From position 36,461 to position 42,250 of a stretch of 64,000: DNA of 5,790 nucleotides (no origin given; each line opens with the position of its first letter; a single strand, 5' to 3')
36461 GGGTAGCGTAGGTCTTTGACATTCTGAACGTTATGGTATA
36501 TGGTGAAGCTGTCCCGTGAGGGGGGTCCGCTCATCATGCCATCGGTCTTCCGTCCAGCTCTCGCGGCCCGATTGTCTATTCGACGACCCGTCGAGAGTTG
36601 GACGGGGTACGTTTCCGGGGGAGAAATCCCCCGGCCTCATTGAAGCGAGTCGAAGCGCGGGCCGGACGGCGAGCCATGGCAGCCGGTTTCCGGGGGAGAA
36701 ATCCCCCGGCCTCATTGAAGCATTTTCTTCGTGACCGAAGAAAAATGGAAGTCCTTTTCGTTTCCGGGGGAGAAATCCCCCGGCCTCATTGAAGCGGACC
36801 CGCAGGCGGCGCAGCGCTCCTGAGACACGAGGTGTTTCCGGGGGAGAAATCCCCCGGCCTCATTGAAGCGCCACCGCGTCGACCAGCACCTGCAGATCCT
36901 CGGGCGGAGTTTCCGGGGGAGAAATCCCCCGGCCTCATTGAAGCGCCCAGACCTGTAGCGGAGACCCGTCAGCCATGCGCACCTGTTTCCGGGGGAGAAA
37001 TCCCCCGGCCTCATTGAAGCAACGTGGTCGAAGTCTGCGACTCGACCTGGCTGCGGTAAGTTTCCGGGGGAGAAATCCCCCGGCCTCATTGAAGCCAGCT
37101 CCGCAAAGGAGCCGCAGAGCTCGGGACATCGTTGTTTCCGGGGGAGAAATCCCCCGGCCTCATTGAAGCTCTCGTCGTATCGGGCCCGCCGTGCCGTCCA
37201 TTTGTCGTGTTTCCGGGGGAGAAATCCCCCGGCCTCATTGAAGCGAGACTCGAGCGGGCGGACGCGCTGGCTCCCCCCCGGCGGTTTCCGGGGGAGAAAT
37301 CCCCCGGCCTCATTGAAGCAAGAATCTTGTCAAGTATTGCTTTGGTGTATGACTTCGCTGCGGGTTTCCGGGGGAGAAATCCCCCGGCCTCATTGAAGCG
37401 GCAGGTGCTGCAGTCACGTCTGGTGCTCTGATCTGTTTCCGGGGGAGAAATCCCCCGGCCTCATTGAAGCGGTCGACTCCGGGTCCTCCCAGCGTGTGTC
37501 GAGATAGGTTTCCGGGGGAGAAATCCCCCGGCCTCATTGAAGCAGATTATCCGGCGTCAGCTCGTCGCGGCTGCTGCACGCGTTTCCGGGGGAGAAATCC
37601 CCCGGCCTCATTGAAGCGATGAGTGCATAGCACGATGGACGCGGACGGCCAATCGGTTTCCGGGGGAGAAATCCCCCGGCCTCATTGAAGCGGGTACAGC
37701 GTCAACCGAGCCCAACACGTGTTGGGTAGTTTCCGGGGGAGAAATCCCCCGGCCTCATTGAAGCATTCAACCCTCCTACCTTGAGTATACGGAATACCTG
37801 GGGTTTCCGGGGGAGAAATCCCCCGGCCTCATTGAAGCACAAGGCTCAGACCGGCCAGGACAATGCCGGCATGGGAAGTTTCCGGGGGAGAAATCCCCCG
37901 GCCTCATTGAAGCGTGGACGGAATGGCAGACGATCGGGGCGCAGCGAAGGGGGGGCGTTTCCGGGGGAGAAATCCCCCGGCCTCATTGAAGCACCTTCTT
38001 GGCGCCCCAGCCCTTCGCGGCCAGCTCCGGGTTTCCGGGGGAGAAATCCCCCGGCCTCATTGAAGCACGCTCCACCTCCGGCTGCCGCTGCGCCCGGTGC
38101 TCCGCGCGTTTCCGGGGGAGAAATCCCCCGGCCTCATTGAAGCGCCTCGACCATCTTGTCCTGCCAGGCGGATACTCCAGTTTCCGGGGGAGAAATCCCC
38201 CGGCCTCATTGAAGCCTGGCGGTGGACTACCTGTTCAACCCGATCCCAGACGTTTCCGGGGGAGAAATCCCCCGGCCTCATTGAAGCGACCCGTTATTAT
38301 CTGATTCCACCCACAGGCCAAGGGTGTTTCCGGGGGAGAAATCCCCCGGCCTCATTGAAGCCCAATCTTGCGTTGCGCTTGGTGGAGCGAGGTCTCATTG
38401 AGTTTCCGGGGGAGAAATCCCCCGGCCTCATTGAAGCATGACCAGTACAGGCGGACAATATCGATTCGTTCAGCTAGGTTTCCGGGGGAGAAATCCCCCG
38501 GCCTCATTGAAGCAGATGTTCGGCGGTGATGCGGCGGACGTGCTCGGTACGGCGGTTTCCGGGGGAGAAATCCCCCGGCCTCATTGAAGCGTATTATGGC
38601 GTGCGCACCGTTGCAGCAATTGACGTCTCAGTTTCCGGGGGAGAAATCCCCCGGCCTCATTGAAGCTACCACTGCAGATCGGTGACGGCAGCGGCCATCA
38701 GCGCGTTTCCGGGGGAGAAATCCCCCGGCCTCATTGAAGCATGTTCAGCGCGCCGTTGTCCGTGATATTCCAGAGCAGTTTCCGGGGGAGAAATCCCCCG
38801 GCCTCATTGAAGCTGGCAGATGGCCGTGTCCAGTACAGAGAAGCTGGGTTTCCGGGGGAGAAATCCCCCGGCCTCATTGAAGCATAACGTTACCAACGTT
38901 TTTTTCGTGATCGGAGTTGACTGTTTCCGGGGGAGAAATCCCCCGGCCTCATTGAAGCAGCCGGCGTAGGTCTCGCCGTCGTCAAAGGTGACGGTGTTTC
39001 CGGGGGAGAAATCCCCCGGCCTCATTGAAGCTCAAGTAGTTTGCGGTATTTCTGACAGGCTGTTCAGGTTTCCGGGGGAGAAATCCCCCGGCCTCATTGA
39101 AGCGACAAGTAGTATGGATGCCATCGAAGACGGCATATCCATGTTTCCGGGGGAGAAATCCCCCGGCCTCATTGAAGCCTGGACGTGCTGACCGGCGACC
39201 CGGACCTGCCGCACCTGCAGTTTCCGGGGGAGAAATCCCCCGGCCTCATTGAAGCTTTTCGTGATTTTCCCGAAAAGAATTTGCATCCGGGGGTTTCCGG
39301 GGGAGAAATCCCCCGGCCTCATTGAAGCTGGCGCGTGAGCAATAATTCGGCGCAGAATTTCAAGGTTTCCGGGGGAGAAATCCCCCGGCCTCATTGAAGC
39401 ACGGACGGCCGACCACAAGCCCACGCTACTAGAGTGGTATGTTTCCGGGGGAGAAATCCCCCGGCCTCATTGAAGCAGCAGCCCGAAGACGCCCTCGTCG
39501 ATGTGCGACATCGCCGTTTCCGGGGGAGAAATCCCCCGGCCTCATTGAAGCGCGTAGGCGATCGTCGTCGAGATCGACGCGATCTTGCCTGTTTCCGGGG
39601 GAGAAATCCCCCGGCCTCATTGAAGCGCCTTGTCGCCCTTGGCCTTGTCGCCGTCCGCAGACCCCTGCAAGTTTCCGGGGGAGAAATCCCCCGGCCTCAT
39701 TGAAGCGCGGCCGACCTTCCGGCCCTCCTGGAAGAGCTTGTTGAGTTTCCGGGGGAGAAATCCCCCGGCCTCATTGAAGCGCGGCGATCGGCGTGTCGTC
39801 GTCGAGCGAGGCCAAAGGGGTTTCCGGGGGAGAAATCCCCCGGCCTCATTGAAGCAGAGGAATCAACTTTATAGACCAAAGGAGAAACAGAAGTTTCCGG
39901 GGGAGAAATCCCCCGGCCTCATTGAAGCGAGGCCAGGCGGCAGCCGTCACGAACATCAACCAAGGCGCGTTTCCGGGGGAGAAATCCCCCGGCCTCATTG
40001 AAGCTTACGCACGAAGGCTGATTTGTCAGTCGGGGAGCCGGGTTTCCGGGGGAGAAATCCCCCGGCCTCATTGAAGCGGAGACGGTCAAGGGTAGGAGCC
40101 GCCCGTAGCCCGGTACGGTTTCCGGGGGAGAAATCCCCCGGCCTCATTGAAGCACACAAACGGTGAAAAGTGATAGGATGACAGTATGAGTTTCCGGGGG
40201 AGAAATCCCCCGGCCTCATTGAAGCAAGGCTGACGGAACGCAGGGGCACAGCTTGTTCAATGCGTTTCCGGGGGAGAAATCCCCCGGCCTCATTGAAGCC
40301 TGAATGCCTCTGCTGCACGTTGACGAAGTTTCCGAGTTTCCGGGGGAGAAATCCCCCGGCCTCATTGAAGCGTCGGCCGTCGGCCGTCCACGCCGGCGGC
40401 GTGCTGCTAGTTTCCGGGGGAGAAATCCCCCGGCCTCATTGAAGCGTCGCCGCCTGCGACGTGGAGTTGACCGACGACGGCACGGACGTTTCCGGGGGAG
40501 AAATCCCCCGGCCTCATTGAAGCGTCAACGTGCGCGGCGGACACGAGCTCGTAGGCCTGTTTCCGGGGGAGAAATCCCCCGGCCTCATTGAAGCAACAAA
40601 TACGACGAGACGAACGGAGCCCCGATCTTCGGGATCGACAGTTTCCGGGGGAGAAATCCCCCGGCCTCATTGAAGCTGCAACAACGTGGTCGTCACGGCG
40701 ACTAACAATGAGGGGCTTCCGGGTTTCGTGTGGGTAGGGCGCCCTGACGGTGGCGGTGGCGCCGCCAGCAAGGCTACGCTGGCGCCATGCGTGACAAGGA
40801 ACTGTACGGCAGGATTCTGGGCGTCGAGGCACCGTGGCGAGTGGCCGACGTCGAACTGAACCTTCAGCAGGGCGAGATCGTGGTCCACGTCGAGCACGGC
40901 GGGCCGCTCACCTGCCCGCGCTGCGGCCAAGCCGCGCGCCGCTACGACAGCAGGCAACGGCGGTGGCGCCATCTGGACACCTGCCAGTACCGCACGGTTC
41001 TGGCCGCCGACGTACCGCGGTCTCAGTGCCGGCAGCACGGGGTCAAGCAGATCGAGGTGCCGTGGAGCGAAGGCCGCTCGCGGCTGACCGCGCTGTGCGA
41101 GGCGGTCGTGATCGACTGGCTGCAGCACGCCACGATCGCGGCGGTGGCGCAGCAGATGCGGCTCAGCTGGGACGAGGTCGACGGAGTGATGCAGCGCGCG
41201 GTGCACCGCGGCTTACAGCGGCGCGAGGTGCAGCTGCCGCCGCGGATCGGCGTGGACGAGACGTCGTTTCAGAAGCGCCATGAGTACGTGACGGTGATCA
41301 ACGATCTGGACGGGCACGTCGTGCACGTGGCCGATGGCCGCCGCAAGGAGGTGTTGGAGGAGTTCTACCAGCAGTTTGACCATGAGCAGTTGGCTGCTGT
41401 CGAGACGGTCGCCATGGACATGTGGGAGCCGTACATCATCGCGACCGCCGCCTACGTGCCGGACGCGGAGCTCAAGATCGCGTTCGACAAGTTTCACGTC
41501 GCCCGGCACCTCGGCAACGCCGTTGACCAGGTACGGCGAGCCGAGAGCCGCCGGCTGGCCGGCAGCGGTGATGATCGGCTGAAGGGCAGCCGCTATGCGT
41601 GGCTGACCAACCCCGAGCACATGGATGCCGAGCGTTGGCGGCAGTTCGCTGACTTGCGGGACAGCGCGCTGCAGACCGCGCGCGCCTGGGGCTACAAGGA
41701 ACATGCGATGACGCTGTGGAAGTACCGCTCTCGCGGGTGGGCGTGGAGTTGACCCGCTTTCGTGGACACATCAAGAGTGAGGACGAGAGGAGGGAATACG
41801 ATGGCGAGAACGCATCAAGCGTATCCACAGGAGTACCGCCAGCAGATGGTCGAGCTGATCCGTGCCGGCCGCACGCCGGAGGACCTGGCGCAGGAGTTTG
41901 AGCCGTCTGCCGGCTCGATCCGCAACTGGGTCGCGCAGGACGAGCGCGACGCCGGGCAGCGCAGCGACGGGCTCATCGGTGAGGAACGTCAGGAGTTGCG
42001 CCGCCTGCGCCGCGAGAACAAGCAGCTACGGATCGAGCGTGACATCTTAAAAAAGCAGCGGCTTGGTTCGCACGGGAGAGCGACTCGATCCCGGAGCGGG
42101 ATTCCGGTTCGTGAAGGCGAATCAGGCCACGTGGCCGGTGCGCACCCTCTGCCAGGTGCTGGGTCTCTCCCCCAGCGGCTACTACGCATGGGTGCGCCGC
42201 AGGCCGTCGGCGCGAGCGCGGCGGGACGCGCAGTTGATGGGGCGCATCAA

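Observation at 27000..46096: Type I-G (I-U) CRISPR-Cas with divergent effector and adaptation operons and non-canonical gene order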

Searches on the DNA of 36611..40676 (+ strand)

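Call 91: search_dna_similar(query=window:36611-40676:+, collection=phages, mode=near, max_evalue=0.01, max_rows=15)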
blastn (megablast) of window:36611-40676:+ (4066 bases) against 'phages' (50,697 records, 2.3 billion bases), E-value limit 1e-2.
No match.

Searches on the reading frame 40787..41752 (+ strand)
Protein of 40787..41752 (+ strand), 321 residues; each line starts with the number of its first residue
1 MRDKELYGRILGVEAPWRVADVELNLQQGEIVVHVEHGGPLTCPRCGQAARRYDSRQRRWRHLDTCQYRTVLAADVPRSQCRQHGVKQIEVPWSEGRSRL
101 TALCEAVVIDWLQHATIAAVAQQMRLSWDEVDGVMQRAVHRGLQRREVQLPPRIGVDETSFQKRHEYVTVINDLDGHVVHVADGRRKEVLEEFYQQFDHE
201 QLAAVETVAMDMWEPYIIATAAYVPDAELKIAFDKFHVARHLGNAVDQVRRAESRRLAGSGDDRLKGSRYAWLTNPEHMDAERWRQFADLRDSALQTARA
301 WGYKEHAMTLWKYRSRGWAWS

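Call 18: search_protein_families(library=pfam, proteins=[window:40787-41752:+], max_evalue=0.001)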
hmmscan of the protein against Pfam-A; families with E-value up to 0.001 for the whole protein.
window:40787-41752:+ (321 aa): 3 families
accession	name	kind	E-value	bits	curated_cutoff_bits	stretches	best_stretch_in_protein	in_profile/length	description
PF01610.23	DDE_Tnp_ISL3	-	6.3e-45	154.3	23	1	154-319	1-167/240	Transposase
PF14690.11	Zn_ribbon_ISL3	-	2.3e-11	44.3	25.5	1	42-84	4-47/47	zinc-finger of transposase IS204/IS1001/IS1096/IS1165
PF13542.12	HTH_Tnp_ISL3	-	7.5e-11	41.8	27.4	1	90-139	2-51/51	Helix-turn-helix domain of transposase family ISL3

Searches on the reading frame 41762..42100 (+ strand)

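Call 18: search_protein_families(library=pfam, proteins=[window:41762-42100:+], max_evalue=0.001)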
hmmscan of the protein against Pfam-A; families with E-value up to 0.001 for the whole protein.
window:41762-42100:+ (113 aa): 1 family
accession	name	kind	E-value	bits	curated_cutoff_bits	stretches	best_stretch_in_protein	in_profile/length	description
PF01527.26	HTH_Tnp_1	-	6.4e-08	33.1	24.1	1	18-87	4-75/75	Transposase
